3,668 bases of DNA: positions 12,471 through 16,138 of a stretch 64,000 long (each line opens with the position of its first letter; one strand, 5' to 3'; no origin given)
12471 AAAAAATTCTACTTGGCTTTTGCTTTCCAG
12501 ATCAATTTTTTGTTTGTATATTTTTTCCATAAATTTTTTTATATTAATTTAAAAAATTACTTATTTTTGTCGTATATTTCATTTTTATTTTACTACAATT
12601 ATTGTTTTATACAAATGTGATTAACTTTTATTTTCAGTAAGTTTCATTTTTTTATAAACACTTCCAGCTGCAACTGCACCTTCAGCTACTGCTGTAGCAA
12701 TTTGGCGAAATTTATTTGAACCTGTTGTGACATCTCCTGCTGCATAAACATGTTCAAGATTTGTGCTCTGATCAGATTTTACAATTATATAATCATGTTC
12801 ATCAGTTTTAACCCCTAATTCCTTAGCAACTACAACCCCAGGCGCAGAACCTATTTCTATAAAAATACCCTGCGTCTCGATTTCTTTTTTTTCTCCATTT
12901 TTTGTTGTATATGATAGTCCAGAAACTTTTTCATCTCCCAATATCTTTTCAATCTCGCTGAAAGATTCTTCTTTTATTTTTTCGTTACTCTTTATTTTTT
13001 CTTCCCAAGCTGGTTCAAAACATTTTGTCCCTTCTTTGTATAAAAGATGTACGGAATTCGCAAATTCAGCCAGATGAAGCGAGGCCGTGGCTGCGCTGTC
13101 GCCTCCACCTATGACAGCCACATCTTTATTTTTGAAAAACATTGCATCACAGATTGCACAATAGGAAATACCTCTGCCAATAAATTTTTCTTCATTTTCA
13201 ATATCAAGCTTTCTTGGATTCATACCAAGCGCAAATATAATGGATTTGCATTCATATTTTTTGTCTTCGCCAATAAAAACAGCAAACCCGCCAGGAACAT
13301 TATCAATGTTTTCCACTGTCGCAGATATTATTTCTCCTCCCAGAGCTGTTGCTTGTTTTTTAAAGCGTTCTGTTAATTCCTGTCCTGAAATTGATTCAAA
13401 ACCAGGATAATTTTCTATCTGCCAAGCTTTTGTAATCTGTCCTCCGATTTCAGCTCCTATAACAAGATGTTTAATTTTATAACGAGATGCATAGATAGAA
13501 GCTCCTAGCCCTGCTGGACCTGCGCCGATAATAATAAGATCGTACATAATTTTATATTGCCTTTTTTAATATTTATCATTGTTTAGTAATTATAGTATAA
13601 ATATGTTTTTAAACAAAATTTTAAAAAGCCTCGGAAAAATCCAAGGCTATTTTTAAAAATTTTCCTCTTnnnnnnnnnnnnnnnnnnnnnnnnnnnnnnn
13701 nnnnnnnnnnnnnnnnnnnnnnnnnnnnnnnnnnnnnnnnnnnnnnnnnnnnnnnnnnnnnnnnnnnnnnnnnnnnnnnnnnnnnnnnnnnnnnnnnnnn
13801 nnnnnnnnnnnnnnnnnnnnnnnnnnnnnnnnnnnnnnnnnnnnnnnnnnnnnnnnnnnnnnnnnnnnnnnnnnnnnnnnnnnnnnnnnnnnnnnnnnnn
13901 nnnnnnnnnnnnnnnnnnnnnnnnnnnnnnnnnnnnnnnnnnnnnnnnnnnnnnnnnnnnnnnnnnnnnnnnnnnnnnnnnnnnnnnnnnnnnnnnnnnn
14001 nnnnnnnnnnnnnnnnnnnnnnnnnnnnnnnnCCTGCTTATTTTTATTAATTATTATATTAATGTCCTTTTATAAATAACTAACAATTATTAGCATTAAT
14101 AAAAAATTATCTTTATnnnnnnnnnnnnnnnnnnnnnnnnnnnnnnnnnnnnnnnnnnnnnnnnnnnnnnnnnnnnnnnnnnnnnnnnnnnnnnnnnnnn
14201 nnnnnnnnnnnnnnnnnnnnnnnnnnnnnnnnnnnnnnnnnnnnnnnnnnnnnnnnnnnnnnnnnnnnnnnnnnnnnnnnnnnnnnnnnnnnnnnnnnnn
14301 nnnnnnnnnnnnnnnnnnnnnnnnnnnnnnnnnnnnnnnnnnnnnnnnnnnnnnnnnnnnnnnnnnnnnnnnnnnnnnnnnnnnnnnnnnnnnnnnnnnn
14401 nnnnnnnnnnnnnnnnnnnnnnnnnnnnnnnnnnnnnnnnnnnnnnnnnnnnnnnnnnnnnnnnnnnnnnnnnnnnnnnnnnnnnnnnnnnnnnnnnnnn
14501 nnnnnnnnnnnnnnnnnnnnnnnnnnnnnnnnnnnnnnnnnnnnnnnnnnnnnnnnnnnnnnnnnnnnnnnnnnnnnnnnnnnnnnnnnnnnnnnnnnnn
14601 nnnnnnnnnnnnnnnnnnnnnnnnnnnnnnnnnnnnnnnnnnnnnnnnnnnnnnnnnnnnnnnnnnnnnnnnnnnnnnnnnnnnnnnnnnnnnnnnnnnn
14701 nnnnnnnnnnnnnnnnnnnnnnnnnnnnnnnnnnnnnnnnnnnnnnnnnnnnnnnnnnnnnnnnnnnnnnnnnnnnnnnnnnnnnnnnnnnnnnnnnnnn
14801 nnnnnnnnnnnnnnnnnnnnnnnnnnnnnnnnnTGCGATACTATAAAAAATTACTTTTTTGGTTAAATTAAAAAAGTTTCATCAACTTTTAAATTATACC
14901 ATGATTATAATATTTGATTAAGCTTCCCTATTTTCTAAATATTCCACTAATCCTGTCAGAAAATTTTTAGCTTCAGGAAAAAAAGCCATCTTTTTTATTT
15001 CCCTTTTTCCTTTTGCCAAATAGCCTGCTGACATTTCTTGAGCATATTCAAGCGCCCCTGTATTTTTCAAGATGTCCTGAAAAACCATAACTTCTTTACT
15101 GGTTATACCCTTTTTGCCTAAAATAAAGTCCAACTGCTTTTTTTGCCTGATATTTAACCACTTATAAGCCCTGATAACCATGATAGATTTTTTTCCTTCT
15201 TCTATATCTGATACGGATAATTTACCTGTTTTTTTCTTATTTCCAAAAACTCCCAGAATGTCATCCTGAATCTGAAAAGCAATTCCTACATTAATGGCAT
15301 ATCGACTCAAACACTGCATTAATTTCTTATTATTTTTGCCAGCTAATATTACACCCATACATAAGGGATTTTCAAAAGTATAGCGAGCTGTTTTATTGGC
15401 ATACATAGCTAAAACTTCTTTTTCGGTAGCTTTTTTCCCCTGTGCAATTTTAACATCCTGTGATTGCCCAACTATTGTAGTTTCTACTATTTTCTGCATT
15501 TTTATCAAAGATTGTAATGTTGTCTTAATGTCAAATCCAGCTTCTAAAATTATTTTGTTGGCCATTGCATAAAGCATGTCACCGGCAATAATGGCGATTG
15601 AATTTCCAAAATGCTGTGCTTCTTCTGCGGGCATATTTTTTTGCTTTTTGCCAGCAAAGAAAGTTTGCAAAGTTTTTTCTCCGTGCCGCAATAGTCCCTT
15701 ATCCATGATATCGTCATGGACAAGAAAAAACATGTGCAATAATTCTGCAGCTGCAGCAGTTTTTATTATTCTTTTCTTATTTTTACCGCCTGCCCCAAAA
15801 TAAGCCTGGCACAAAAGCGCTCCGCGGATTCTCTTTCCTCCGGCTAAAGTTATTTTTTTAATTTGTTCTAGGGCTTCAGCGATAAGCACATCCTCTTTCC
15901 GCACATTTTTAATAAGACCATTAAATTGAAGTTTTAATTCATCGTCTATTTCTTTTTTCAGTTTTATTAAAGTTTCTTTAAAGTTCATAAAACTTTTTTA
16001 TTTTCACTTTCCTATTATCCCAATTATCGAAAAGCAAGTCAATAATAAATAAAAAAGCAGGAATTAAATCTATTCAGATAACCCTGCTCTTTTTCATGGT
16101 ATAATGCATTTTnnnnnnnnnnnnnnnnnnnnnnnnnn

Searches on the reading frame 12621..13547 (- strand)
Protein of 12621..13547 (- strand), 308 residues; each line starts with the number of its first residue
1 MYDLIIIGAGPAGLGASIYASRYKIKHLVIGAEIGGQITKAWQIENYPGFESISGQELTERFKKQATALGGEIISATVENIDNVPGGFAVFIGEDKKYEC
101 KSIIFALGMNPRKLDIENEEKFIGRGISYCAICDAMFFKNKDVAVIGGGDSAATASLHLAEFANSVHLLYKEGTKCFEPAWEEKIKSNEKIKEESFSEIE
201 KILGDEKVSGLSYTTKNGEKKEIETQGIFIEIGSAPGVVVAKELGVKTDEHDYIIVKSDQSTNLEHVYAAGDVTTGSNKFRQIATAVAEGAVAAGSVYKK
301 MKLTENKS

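Call 25: search_protein_families(library=pfam, proteins=[window:12621-13547:-], max_evalue=0.0001)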
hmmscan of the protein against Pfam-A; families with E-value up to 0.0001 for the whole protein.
window:12621-13547:- (308 aa): 8 families
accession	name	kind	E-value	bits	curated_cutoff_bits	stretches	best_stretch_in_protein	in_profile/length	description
PF07992.20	Pyr_redox_2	-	3.5e-40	138.7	26.1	1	2-290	1-291/291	Pyridine nucleotide-disulphide oxidoreductase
PF13738.12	Pyr_redox_3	-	7.6e-23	81.6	30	1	76-271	102-305/305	Pyridine nucleotide-disulphide oxidoreductase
PF01134.28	GIDA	-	2.7e-07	30.4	22.1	0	3-79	1-69/391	Glucose inhibited division protein A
PF01266.30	DAO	-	3.8e-07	30.4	27.9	0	51-111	144-206/353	FAD dependent oxidoreductase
PF03486.20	HI0933_like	-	7.7e-06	26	50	0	3-31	2-30/244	HI0933-like protein Rossmann domain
PF00890.30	FAD_binding_2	-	8.6e-06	25.6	20.4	0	3-30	1-28/414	FAD binding domain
PF13434.12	Lys_Orn_oxgnase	-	4.2e-05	23.3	21.3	0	93-167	141-215/339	L-lysine 6-monooxygenase/L-ornithine 5-monooxygenase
PF12831.13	FAD_oxidored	-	7e-05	22.7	27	0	3-43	1-43/416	FAD dependent oxidoreductase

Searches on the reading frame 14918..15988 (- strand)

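Call 25: search_protein_families(library=pfam, proteins=[window:14918-15988:-], max_evalue=0.0001)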
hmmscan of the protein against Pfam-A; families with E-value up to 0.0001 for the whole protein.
window:14918-15988:- (356 aa): 1 family
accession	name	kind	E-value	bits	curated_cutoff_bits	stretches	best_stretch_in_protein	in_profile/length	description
PF00348.22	polyprenyl_synt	-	4.1e-53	180.6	27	1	42-299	7-243/251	Polyprenyl synthetase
